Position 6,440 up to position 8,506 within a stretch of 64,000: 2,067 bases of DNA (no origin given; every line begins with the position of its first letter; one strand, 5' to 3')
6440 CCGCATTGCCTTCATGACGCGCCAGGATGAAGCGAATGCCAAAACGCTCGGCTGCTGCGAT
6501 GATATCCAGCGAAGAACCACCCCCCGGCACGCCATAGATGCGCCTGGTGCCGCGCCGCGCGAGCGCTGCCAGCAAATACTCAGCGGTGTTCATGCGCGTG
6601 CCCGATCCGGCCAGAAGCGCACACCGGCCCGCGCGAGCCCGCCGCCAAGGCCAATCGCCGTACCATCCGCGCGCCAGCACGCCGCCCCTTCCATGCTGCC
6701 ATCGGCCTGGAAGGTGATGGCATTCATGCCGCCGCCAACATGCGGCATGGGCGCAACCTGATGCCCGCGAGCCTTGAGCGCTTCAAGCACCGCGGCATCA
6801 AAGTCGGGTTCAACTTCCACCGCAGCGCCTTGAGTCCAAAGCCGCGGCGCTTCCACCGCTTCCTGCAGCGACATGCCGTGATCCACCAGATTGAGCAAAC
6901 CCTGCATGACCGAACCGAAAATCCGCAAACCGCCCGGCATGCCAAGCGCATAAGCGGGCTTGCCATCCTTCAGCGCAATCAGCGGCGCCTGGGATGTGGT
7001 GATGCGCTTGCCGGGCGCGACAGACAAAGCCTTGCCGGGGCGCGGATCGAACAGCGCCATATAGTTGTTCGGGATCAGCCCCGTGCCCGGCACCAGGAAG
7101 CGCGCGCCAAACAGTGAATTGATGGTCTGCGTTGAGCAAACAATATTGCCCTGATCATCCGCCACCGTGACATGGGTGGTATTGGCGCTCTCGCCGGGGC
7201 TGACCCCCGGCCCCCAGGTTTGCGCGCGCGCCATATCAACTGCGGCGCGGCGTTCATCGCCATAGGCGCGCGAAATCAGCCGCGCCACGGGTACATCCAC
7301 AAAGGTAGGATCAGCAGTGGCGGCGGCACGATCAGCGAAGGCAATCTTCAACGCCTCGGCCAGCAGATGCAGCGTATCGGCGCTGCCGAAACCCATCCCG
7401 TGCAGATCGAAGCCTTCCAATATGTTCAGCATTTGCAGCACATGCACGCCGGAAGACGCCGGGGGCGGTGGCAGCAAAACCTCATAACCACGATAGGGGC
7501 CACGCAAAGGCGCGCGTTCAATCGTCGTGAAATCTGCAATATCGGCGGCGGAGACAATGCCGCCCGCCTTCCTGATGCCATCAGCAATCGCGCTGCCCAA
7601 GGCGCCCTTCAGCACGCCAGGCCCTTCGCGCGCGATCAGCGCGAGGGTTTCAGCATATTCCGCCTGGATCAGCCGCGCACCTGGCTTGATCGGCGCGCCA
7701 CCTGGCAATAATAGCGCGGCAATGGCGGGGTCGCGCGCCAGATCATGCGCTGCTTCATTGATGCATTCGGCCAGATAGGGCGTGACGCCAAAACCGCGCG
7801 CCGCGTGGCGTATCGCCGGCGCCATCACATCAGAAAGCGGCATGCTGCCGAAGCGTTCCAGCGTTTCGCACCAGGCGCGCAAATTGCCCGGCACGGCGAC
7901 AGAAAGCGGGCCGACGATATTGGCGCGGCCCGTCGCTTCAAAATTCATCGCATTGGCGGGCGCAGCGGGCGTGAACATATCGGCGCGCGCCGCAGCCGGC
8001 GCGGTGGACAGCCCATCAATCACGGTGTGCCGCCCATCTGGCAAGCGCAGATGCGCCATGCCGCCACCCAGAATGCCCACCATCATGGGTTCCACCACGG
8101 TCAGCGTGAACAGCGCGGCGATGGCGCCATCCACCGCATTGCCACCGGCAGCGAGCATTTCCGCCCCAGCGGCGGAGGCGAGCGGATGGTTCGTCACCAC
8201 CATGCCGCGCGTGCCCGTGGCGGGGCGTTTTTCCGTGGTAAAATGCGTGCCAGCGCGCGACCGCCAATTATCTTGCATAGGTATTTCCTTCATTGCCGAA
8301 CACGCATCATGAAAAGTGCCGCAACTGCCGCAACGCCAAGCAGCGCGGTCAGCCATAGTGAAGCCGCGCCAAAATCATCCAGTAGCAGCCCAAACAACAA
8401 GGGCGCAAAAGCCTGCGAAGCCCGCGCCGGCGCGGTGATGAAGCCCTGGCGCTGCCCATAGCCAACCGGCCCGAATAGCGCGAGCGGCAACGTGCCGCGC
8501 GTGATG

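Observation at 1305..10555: Six-gene operon that looks like an undescribed amide/lactam catabolic pathway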

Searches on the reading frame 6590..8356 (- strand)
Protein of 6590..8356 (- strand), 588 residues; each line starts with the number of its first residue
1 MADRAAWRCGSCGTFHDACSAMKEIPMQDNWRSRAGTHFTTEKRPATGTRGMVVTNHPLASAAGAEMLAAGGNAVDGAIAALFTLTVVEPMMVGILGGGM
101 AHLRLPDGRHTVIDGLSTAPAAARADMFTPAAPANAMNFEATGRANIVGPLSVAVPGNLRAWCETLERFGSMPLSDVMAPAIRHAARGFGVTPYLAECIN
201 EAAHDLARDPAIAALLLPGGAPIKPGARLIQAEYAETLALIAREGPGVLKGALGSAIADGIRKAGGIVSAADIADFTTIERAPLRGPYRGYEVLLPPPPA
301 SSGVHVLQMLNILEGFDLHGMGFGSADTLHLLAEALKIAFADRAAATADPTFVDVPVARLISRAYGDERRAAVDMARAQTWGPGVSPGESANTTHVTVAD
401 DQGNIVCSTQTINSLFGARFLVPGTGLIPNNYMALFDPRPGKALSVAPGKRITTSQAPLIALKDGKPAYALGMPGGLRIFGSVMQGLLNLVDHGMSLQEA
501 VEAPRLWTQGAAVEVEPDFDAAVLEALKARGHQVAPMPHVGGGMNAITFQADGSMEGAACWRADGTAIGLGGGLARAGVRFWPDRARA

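Call 4: search_protein_families(library=pfam, proteins=[window:6590-8356:-])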
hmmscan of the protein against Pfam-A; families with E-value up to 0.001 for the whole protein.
window:6590-8356:- (588 aa): 1 family
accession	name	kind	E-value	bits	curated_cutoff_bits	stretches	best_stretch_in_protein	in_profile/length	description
PF01019.26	G_glu_transpept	-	2e-131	439.8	27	1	66-562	2-509/512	Gamma-glutamyltranspeptidase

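Call 5: search_protein_families(library=ncbifam, proteins=[window:6590-8356:-])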
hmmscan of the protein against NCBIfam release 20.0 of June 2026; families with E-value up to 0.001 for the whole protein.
window:6590-8356:- (588 aa): 2 families
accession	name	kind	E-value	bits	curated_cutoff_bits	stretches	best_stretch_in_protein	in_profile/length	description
TIGR00066.1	g_glut_trans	equivalog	1.2e-121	406.7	357.85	1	51-562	1-518/518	gamma-glutamyltransferase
NF007187.0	PRK09615.1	equivalog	1.8e-104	350.2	990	1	45-562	44-572/581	gamma-glutamyltransferase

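Call 6: search_solved_structures(query=window:6590-8356:-, max_evalue=1e-10)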
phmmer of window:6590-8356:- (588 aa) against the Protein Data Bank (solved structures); distinct sequences matched with E-value up to 1e-10: 36.
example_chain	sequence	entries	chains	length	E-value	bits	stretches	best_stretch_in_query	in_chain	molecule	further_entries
4y23_A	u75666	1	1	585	2e-94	320.6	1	45-570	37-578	Gamma glutamyl transpeptidase,Gamma-glutamyltranspeptidase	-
2e0w_A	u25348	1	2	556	3.8e-94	319.7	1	45-562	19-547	Gamma-glutamyltranspeptidase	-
2nlz_A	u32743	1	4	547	3.2e-65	224.2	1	47-548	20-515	Cephalosporin acylase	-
2dbu_A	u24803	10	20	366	1.3e-64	222.2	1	45-389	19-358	Gamma-glutamyltranspeptidase | Gamma-glutamyltranspeptidase large chain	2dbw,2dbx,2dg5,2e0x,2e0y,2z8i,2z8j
3a75_A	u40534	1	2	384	1.1e-62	215.8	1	35-377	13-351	Gamma-glutamyltranspeptidase large chain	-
3whq_A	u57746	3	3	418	1e-61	212.6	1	42-377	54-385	Gamma-glutamyltranspeptidase large chain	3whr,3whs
2v36_A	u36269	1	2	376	7.8e-61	209.7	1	43-377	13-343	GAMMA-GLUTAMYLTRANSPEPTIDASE LARGE CHAIN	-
5y9b_A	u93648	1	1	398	1.7e-60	208.5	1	44-375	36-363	Gamma glutamyl transpeptidase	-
4ott_A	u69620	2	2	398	1.8e-60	208.5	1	44-375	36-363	Gamma glutamyl transpeptidase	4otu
5xlu_A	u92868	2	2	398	3.3e-60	207.6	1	44-375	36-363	Gamma glutamyl transpeptidase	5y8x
2nqo_A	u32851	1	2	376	1.4e-54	189.1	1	36-368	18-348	Gamma-glutamyltranspeptidase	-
2qm6_A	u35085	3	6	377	3.2e-54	187.8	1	45-368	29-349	Gamma-glutamyltranspeptidase | Gamma-glutamyltranspeptidase (Ggt) Large subunit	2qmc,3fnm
5bpk_A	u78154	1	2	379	5.6e-54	187.1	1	50-368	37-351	Gamma-glutamyltranspeptidase (Ggt)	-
7d9e_A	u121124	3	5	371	1.4e-38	136.2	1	53-400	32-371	Gamma-glutamyltransferase 1 Threonine peptidase. MEROPS family T03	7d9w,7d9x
5zjg_A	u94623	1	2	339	1.8e-37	132.5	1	58-374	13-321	Gamma-glutamyltransferase 1 Threonine peptidase. MEROPS family T03 L-subunit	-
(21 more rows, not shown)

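Call 24: find_homologous_proteins(query=window:6590-8293:-, max_evalue=1e-30)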
Query window:6590-8293:- (567 aa): 7923 proteins with E <= 1e-30 among 8000 candidates; the best 120 are listed.
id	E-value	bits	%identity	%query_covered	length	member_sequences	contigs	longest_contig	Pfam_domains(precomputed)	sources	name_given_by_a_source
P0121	0.0e+0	1189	96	99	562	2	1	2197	PF01019.28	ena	-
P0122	0.0e+0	1188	96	99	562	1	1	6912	PF01019.28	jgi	jgi:gamma-glutamyltranspeptidase/glutathione hydrolase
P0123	0.0e+0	1188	95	99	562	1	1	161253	PF01019.28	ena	-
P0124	0.0e+0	1182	95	99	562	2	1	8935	PF01019.28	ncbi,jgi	jgi:gamma-glutamyltranspeptidase/glutathione hydrolase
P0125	0.0e+0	1178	95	99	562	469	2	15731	PF01019.28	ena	-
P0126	0.0e+0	1173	94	99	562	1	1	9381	PF01019.28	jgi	jgi:gamma-glutamyltranspeptidase/glutathione hydrolase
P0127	0.0e+0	1163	94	99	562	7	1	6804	PF01019.28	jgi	jgi:gamma-glutamyltranspeptidase/glutathione hydrolase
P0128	0.0e+0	1162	94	99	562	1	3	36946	PF01019.28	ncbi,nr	ncbi:MAG: gamma-glutamyltransferase [Roseomonas sp.]|nr:gamma-glutamyltransferase [Roseomonas sp.] M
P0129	0.0e+0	1161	94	99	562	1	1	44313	PF01019.28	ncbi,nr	ncbi:MAG: gamma-glutamyltransferase [Roseomonas sp.]|nr:gamma-glutamyltransferase [Roseomonas sp.]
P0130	0.0e+0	1155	93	99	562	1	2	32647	PF01019.28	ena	-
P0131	0.0e+0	1155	94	99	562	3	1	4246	PF01019.28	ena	-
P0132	0.0e+0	1154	93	99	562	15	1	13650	PF01019.28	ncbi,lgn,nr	ncbi:MAG: gamma-glutamyltransferase [Roseomonas sp.]|nr:gamma-glutamyltransferase [Roseomonas sp.]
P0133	0.0e+0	1152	93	99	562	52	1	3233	PF01019.28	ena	-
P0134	0.0e+0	1152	93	99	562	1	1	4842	PF01019.28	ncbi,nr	ncbi:MAG: gamma-glutamyltransferase [Roseomonas sp.]|nr:gamma-glutamyltransferase [Roseomonas sp.]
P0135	0.0e+0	1148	93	99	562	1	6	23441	PF01019.28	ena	-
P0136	0.0e+0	1148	93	99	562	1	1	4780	PF01019.28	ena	-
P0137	0.0e+0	1148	93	99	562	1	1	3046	PF01019.28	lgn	-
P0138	0.0e+0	1148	93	99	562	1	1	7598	PF01019.28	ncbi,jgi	jgi:gamma-glutamyltranspeptidase/glutathione hydrolase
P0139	0.0e+0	1148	92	99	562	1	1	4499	PF01019.28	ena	-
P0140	0.0e+0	1147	93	99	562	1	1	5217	PF01019.28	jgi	jgi:gamma-glutamyltranspeptidase/glutathione hydrolase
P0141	0.0e+0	1144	92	99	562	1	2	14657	PF01019.28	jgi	jgi:gamma-glutamyltranspeptidase/glutathione hydrolase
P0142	0.0e+0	1144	93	99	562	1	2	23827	PF01019.28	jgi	jgi:gamma-glutamyltranspeptidase/glutathione hydrolase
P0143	0.0e+0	1142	92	99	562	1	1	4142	PF01019.28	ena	-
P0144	0.0e+0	1141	92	99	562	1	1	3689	PF01019.28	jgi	jgi:gamma-glutamyltranspeptidase/glutathione hydrolase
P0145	0.0e+0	1140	92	99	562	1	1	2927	PF01019.28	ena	-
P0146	0.0e+0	1115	92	99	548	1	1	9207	PF01019.28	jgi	-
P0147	0.0e+0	1096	93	95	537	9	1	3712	PF01019.28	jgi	jgi:gamma-glutamyltranspeptidase/glutathione hydrolase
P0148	0.0e+0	1039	95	88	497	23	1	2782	PF01019.28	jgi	jgi:gamma-glutamyltranspeptidase/glutathione hydrolase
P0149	1.5e-287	973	94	83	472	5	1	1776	PF01019.28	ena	-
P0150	1.5e-283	960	96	80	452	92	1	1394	PF01019.28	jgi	jgi:gamma-glutamyltranspeptidase/glutathione hydrolase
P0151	1.1e-281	954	77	99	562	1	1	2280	PF01019.28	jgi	-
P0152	2.0e-281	953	76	99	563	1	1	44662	PF01019.28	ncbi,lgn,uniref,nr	ncbi:gamma-glutamyltransferase [Neoroseomonas soli]|uniref:Glutathione hydrolase proenzyme n=1 Tax=N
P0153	6.0e-280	948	76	99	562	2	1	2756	PF01019.28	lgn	-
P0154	1.0e-279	947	76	99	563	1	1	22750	PF01019.28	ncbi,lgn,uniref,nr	ncbi:gamma-glutamyltransferase [Roseomonas eburnea]|uniref:Glutathione hydrolase proenzyme n=1 Tax=N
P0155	2.1e-279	946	76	99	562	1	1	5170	PF01019.28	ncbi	-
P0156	2.3e-279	946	75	99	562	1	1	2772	PF01019.28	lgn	-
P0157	5.1e-279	945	76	99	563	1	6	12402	PF01019.28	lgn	-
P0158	5.7e-279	945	76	99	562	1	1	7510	PF01019.28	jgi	jgi:gamma-glutamyltranspeptidase/glutathione hydrolase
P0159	8.0e-279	944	75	99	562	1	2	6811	PF01019.28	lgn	-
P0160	1.2e-278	944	76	99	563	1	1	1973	PF01019.28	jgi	jgi:gamma-glutamyltranspeptidase/glutathione hydrolase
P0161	2.4e-278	943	76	99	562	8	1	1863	PF01019.28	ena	-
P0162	3.2e-278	942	76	99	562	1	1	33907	PF01019.28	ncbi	-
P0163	5.7e-278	941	75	99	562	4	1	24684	PF01019.28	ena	-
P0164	7.1e-278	941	76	99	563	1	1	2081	PF01019.28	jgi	jgi:gamma-glutamyltranspeptidase/glutathione hydrolase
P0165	1.2e-277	940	75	99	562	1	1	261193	PF01019.28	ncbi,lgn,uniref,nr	ncbi:gamma-glutamyltransferase [Neoroseomonas lacus]|uniref:Glutathione hydrolase proenzyme n=1 Tax=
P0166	4.3e-277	939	74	99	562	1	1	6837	PF01019.28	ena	-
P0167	6.0e-277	938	75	99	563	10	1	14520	PF01019.28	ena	-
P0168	6.6e-277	938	75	99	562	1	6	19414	PF01019.28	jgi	jgi:gamma-glutamyltranspeptidase/glutathione hydrolase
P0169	1.1e-276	937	76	99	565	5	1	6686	PF01019.28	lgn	-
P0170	1.6e-276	937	75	99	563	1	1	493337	PF01019.28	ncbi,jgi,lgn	jgi:gamma-glutamyltranspeptidase/glutathione hydrolase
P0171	2.6e-276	936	76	99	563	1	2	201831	PF01019.28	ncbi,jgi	jgi:gamma-glutamyltranspeptidase/glutathione hydrolase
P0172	2.8e-276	936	74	99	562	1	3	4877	PF01019.28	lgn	-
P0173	7.3e-276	934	75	99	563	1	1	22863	PF01019.28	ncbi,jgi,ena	-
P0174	1.1e-275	934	75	99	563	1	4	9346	PF01019.28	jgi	jgi:gamma-glutamyltranspeptidase/glutathione hydrolase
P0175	2.6e-275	933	75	99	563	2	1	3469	PF01019.28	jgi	jgi:gamma-glutamyltranspeptidase/glutathione hydrolase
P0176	3.6e-275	932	75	99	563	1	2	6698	PF01019.28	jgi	jgi:gamma-glutamyltranspeptidase/glutathione hydrolase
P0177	1.0e-274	931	76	99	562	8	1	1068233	PF01019.28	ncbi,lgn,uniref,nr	ncbi:gamma-glutamyltransferase [Roseomonas sp. JC162]|uniref:Glutathione hydrolase proenzyme n=1 Tax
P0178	3.0e-274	929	75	99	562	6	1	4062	PF01019.28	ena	-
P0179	1.5e-273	927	74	99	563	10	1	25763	PF01019.28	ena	-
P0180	1.5e-273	927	74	99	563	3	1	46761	PF01019.28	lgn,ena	-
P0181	1.7e-273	927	75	99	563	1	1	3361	PF01019.28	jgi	jgi:gamma-glutamyltranspeptidase/glutathione hydrolase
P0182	1.8e-273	927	75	99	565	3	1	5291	PF01019.28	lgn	-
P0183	6.2e-273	925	74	99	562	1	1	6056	PF01019.28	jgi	-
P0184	9.5e-273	924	74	99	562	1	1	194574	PF01019.28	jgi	jgi:gamma-glutamyltranspeptidase/glutathione hydrolase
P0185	4.1e-272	922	74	99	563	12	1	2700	PF01019.28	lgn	-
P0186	4.7e-272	922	74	99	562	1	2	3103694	PF01019.28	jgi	jgi:gamma-glutamyltranspeptidase/glutathione hydrolase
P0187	5.3e-272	922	74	99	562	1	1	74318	PF01019.28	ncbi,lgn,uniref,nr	ncbi:gamma-glutamyltransferase [Roseomonas terrae]|uniref:Glutathione hydrolase proenzyme n=1 Tax=Ne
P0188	5.4e-272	922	75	99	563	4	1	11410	PF01019.28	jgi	-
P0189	6.2e-272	921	75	99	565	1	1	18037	PF01019.28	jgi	-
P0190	1.2e-271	920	74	99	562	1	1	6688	PF01019.28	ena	-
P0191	1.3e-271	920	73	99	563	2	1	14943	PF01019.28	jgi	jgi:gamma-glutamyltranspeptidase/glutathione hydrolase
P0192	1.7e-271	920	74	99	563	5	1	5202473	PF01019.28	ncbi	-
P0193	3.9e-271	919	74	99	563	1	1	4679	PF01019.28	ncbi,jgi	jgi:gamma-glutamyltranspeptidase/glutathione hydrolase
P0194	4.9e-271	919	74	98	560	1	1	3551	PF01019.28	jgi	jgi:gamma-glutamyltranspeptidase/glutathione hydrolase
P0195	6.0e-271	918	74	99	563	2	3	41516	PF01019.28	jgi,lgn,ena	-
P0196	6.0e-271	918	74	99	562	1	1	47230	PF01019.28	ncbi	-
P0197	7.1e-271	918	75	98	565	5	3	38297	PF01019.28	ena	-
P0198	1.1e-270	917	75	99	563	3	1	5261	PF01019.28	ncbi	-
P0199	1.3e-270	917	74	99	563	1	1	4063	PF01019.28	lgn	-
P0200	1.4e-270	917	74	99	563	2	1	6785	PF01019.28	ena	-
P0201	2.3e-270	916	74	98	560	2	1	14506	PF01019.28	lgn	-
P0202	3.2e-270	916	74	99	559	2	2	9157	PF01019.28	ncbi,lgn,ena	-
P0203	4.4e-270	915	74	99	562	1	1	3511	PF01019.28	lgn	-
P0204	1.0e-269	914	74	99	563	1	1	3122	PF01019.28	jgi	jgi:gamma-glutamyltranspeptidase/glutathione hydrolase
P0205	2.7e-269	913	73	99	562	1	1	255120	PF01019.28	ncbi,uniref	ncbi:gamma-glutamyltransferase [Roseomonas sp. CAU 1739]|uniref:gamma-glutamyltransferase n=1 Tax=Ro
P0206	3.1e-269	913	74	99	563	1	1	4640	PF01019.28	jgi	jgi:gamma-glutamyltranspeptidase/glutathione hydrolase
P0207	6.0e-269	912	74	99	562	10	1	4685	PF01019.28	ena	-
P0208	8.9e-269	911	74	99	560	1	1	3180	PF01019.28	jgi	jgi:gamma-glutamyltranspeptidase/glutathione hydrolase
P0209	6.3e-268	908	72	99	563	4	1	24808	PF01019.28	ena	-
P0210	2.8e-266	903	73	99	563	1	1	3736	PF01019.28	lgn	-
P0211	2.3e-265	900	76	95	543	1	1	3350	PF01019.28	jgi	jgi:gamma-glutamyltranspeptidase/glutathione hydrolase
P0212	4.9e-265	899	72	99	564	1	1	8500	PF01019.28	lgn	-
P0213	1.6e-264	897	71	99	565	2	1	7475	PF01019.28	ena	-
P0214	3.2e-264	896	72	98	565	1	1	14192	PF01019.28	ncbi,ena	-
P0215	6.4e-262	888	72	99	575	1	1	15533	PF01019.28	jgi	-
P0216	2.6e-261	886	70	99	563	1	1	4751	PF01019.28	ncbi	-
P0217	2.1e-260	883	75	94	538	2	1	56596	PF01019.28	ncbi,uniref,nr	ncbi:gamma-glutamyltransferase [Roseomonas sp. PWR1]|uniref:Glutathione hydrolase proenzyme n=2 Tax=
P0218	7.3e-260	882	71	99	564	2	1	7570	PF01019.28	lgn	-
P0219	1.2e-259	881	70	99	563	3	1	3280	PF01019.28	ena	-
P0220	1.9e-259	880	71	98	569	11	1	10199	PF01019.28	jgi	jgi:gamma-glutamyltranspeptidase/glutathione hydrolase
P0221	2.0e-259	880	71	98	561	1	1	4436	PF01019.28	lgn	-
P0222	3.9e-259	879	70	99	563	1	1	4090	PF01019.28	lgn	-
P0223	3.9e-258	876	70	99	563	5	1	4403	PF01019.28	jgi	jgi:gamma-glutamyltranspeptidase / glutathione hydrolase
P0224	6.8e-258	875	72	99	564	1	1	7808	PF01019.28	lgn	-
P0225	9.8e-258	875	70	99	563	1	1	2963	PF01019.28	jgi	jgi:gamma-glutamyltranspeptidase / glutathione hydrolase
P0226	1.0e-257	875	71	98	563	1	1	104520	PF01019.28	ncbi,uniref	ncbi:MAG TPA: gamma-glutamyltransferase [Ferrovibrio sp.]|uniref:gamma-glutamyltransferase n=1 Tax=F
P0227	1.2e-257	874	74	94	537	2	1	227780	PF01019.28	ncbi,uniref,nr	ncbi:gamma-glutamyltransferase [Roseomonas sp. HJA6]|uniref:Glutathione hydrolase proenzyme n=2 Tax=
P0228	1.3e-257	874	71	99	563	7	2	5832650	PF01019.28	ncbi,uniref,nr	ncbi:gamma-glutamyltranspeptidase/glutathione hydrolase [Stella humosa]|uniref:Glutathione hydrolase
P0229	2.0e-257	874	72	99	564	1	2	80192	PF01019.28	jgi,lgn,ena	-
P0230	2.3e-257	873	70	99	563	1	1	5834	PF01019.28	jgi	jgi:gamma-glutamyltranspeptidase / glutathione hydrolase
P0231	2.7e-257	873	71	98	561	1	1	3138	PF01019.28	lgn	-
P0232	3.3e-257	873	70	99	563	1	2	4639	PF01019.28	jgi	jgi:gamma-glutamyltranspeptidase / glutathione hydrolase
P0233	3.6e-257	873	71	98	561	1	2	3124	PF01019.28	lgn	-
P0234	5.1e-257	872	71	98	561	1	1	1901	PF01019.28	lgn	-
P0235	6.4e-257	872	70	99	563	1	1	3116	PF01019.28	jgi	jgi:gamma-glutamyltranspeptidase / glutathione hydrolase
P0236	9.2e-257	871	72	99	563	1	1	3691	PF01019.28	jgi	jgi:gamma-glutamyltranspeptidase / glutathione hydrolase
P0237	9.3e-257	871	70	99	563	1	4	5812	PF01019.28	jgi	jgi:gamma-glutamyltranspeptidase / glutathione hydrolase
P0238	1.1e-256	871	95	74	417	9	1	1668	PF01019.28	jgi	jgi:gamma-glutamyltranspeptidase/glutathione hydrolase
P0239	1.3e-256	871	68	99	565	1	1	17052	PF01019.28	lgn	-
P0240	1.5e-256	871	71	99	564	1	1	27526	PF01019.28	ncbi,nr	ncbi:MAG: gamma-glutamyltransferase [Acetobacteraceae bacterium]|nr:gamma-glutamyltransferase [Aceto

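Call 25: find_encoding_contigs(protein=P0165, flank=8000, max_places=2)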
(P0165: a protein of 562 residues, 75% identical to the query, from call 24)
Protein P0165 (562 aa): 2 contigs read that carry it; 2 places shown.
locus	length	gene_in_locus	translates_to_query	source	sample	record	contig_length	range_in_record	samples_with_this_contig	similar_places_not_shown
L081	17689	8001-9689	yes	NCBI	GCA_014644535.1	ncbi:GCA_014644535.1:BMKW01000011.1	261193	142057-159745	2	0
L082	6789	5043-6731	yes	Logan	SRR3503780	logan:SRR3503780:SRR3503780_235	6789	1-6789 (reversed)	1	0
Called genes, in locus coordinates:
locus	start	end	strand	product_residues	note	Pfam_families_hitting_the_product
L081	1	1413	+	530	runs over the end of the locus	PF00732:GMC_oxred_N, PF00890:FAD_binding_2 (faint), PF01266:DAO (weak), PF05834:Lycopene_cycl (weak), PF13450:NAD_binding_8 (weak), PF05199:GMC_oxred_C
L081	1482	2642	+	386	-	PF07690:MFS_1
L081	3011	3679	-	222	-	PF13933:HRXXH (faint), PF14521:Aspzincin_M35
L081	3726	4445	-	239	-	PF00027:cNMP_binding, PF13545:HTH_Crp_2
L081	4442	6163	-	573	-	PF20308:TPR-S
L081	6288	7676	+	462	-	PF13676:TIR_2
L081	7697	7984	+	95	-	-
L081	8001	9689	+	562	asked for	PF01019:G_glu_transpept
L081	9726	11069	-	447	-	PF00392:GntR (weak), PF00155:Aminotran_1_2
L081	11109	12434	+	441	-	PF12897:Asp_aminotransf, PF00155:Aminotran_1_2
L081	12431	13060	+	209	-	PF02798:GST_N, PF13409:GST_N_2, PF13417:GST_N_3 (weak)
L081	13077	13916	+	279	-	PF02567:PhzC-PhzF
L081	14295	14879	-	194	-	PF06042:NTP_transf_6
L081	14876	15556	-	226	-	PF01510:Amidase_2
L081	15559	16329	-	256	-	PF27507:DjlA_TM, PF05099:TerB, PF00226:DnaJ (weak)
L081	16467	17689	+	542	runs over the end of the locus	PF01645:Glu_synthase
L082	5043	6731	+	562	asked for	PF01019:G_glu_transpept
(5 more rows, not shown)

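Call 26: find_encoding_contigs(protein=P0228, flank=8000, max_places=2)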
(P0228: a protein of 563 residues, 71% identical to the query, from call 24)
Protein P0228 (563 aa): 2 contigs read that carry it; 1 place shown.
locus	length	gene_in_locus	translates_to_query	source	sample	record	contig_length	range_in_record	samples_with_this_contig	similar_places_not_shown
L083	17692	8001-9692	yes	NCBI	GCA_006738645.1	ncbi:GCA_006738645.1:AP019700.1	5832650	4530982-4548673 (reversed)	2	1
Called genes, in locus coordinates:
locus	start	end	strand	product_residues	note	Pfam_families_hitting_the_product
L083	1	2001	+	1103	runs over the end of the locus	PF08379:Bact_transglu_N, PF01841:Transglut_core, PF09899:DUF2126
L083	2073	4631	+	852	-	PF04174:CP_ATPgrasp_1, PF14403:CP_ATPgrasp_2, PF04168:Alpha-E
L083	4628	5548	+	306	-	PF08379:Bact_transglu_N, PF01841:Transglut_core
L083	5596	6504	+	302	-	PF01794:Ferric_reduct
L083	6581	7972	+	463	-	PF00171:Aldedh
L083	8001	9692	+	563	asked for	PF01019:G_glu_transpept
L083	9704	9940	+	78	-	PF11730:DUF3297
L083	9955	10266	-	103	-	PF05016:ParE_toxin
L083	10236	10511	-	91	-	-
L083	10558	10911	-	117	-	PF05899:Cupin_3 (weak), PF07883:Cupin_2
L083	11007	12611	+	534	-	PF02776:TPP_enzyme_N, PF00205:TPP_enzyme_M, PF02775:TPP_enzyme_C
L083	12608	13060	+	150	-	PF00583:Acetyltransf_1, PF13508:Acetyltransf_7 (weak)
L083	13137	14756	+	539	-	PF00501:AMP-binding, PF13193:AMP-binding_C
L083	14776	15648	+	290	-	PF13714:PEP_mutase, PF00463:ICL (weak)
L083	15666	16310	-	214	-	PF03458:Gly_transporter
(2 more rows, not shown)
